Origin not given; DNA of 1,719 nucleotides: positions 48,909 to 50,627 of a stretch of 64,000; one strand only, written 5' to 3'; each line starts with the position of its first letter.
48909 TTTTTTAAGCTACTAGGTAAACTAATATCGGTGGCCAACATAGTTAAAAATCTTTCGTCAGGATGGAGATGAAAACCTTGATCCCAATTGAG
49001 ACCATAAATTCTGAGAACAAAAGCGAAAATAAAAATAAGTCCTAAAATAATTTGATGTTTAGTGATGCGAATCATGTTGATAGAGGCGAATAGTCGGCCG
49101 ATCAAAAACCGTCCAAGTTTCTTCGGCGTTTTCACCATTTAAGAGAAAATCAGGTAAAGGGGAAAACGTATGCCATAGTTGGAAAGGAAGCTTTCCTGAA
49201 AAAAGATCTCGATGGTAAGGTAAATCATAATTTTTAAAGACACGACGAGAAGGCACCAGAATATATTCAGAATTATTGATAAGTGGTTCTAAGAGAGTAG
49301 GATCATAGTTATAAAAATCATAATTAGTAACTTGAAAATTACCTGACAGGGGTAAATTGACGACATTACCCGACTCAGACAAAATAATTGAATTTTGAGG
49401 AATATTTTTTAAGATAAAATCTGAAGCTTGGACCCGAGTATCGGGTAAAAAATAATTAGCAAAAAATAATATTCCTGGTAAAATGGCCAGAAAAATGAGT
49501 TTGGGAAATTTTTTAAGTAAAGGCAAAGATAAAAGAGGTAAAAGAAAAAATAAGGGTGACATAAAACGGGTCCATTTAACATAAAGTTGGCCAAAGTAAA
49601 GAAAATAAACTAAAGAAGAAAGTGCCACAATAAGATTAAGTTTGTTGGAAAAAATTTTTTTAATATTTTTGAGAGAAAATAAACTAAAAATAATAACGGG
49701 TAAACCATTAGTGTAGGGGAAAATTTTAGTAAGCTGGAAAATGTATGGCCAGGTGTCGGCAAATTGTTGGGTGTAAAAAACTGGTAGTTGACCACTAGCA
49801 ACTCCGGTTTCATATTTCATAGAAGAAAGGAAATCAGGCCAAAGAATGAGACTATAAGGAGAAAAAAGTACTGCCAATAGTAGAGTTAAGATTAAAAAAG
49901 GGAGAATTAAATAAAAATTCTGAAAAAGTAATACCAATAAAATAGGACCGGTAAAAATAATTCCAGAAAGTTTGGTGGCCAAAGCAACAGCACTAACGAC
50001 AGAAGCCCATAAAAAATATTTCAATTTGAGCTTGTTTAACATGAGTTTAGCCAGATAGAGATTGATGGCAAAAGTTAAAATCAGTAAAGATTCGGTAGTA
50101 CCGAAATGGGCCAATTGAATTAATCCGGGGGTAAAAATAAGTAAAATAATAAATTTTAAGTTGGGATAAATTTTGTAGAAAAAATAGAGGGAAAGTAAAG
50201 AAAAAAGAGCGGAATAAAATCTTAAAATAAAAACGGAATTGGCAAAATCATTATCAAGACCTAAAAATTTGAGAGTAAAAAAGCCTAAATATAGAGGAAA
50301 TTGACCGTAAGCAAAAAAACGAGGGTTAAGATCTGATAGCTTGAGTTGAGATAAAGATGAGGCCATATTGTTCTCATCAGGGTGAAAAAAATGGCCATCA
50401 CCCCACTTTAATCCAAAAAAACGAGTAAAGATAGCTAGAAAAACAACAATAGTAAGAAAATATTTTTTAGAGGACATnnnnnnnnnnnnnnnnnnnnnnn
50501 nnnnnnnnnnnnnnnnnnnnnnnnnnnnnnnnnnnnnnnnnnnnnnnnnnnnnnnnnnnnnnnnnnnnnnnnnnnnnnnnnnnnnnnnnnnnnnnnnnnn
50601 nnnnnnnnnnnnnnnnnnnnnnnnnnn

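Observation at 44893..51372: UbiA + PAP2 pairing mirrors the Rv3806c/Rv3807c DPPR module, but without a DprE1/E2 epimerase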

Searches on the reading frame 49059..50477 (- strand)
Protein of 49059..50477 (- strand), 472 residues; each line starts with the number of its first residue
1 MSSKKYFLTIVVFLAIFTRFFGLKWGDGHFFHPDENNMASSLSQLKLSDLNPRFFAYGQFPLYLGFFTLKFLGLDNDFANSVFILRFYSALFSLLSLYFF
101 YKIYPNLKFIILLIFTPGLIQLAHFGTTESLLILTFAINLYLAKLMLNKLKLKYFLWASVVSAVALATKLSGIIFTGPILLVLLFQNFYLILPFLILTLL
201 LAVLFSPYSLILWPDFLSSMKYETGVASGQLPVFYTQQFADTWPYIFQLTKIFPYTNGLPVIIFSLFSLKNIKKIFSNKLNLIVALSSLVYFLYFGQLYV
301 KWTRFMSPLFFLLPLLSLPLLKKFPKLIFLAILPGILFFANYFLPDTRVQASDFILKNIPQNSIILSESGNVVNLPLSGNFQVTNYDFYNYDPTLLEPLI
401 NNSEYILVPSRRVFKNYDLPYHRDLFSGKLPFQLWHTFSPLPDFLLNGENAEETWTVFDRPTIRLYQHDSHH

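Call 3: search_protein_families(library=pfam, proteins=[window:49059-50477:-], max_evalue=0.01)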
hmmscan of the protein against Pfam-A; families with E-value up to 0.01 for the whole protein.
window:49059-50477:- (472 aa): 1 family
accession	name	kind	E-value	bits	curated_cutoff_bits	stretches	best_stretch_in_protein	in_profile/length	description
PF13231.12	PMT_2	-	0.00019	22.1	26.1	1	79-208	18-157/160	Dolichyl-phosphate-mannose-protein mannosyltransferase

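Call 4: search_protein_families(library=ncbifam, proteins=[window:49059-50477:-], max_evalue=0.01)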
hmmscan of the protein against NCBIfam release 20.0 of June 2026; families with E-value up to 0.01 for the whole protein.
window:49059-50477:- (472 aa): 0 families

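Call 28: search_solved_structures(query=window:49059-50477:-, max_evalue=10)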
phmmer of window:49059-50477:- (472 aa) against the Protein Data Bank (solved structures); distinct sequences matched with E-value up to 10: 4.
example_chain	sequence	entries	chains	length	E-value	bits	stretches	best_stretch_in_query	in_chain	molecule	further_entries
2g7j_A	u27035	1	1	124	0.2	14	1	31-93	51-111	putative cytoplasmic protein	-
4gvr_A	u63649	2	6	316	1.6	11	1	336-399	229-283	Methenyltetrahydromethanopterin cyclohydrolase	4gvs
4gvq_A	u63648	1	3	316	1.6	11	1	336-399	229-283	Methenyltetrahydromethanopterin cyclohydrolase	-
4ruv_A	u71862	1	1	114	2.1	10.6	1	382-434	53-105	Thioredoxin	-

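Call 50: search_solved_structures(query=A2, max_evalue=1)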
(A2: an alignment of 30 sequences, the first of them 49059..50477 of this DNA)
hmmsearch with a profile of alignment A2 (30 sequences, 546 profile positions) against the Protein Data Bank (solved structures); distinct sequences matched with E-value up to 1: 17.
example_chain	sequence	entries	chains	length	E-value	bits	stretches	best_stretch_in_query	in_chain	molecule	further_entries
6p25_A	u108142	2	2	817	4.3e-14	55.3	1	1-249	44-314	Dolichyl-phosphate-mannose--protein mannosyltransferase 1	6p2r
9e61_A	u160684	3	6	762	1.6e-13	53.4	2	9-229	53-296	Dolichyl-phosphate-mannose--protein mannosyltransferase 4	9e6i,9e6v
6p25_B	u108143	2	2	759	4.9e-10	41.9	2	13-241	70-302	Dolichyl-phosphate-mannose--protein mannosyltransferase 2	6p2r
9i5k_A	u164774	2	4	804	1.3e-08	37.3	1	7-265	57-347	Dolichyl-phosphate-mannose--protein mannosyltransferase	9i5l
5ezm_A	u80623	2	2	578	1.5e-08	37.1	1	10-378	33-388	4-amino-4-deoxy-L-arabinose transferase or related glycosyltransferases of PMT family | 4-amino-4-deoxy-L-arabinose (L-Ara4N) transferase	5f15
3waj_A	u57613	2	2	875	4.8e-08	35.4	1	55-423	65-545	Transmembrane oligosaccharyl transferase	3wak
5gmy_A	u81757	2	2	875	6.1e-08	35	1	55-423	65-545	Transmembrane oligosaccharyl transferase, putative | Dolichyl-phosphooligosaccharide-protein glycotransferase 3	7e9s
6snh_X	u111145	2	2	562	0.032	16.1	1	161-351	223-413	Dolichyl pyrophosphate Man9GlcNAc2 alpha-1,3-glucosyltransferase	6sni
4mt1_A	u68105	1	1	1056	0.037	15.9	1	67-123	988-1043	Drug efflux protein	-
8deu_A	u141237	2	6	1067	0.15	13.9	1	67-123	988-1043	Efflux pump membrane transporter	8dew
4c2i_B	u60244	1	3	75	0.16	13.8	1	265-320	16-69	POLYPROTEIN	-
4cct_D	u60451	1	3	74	0.17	13.7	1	265-320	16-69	DENGUE VIRUS 1 M PROTEIN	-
6vks_A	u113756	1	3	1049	0.2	13.5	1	67-123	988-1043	Efflux pump membrane transporter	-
9s6s_A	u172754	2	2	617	0.24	13.3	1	93-360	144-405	Alpha-1,2-mannosyltransferase ALG9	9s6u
4q4j_A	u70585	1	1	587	0.59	12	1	173-212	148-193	ABC transporter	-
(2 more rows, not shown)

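Call 103: predict_structure(alignment_id=A6)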
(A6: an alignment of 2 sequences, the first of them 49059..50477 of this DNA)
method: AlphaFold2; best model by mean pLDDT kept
length: 472 residues; sequences in the alignment: 2
mean_pLDDT: 41.9   pTM: 0.28
mean pLDDT of the five models: 41.9, 41.6, 40.7, 39.5, 38.6
residues with pLDDT >= 90: 0; 70-90: 2; 50-70: 131; < 50: 339
segments of 3 or more residues with pLDDT < 50: 14-62, 79-82, 92-97, 99-137, 164-178, 183-185, 197-316, 329-358, 369-380, 410-419, 439-462
pLDDT, mean of each block of 10 residues (from residue 1): 49 41 26 32 41 33 54 55 50 47 42 33 32 45 53 54 44 43 51 47 36 27 24 30 32 27 34 38 38 30 32 48 52 41 31 45 56 39 55 60 63 38 56 54 25 25 58 34
secondary structure, 60 per line:
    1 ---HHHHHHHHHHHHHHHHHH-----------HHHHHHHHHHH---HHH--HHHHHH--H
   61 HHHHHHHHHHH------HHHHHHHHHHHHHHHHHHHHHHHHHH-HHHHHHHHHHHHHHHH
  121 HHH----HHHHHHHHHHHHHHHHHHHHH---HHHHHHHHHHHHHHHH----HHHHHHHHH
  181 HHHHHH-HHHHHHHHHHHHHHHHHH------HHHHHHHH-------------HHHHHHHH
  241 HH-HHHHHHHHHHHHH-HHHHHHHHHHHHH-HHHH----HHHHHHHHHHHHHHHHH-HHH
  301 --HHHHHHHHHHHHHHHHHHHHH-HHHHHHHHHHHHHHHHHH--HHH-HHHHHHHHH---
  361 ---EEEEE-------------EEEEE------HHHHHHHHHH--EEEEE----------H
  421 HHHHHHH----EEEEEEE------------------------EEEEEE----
elements in order: H4-21 H33-43 H52-57 H60-71 H78-103 H105-123 H128-148 H152-167 H172-186 H188-205 H212-219 H233-242 H244-256 H258-270 H272-275 H280-296 H303-323 H325-342 H349-357 E364-368 E382-386 H393-402 E405-409 H420-427 E432-438 E463-468
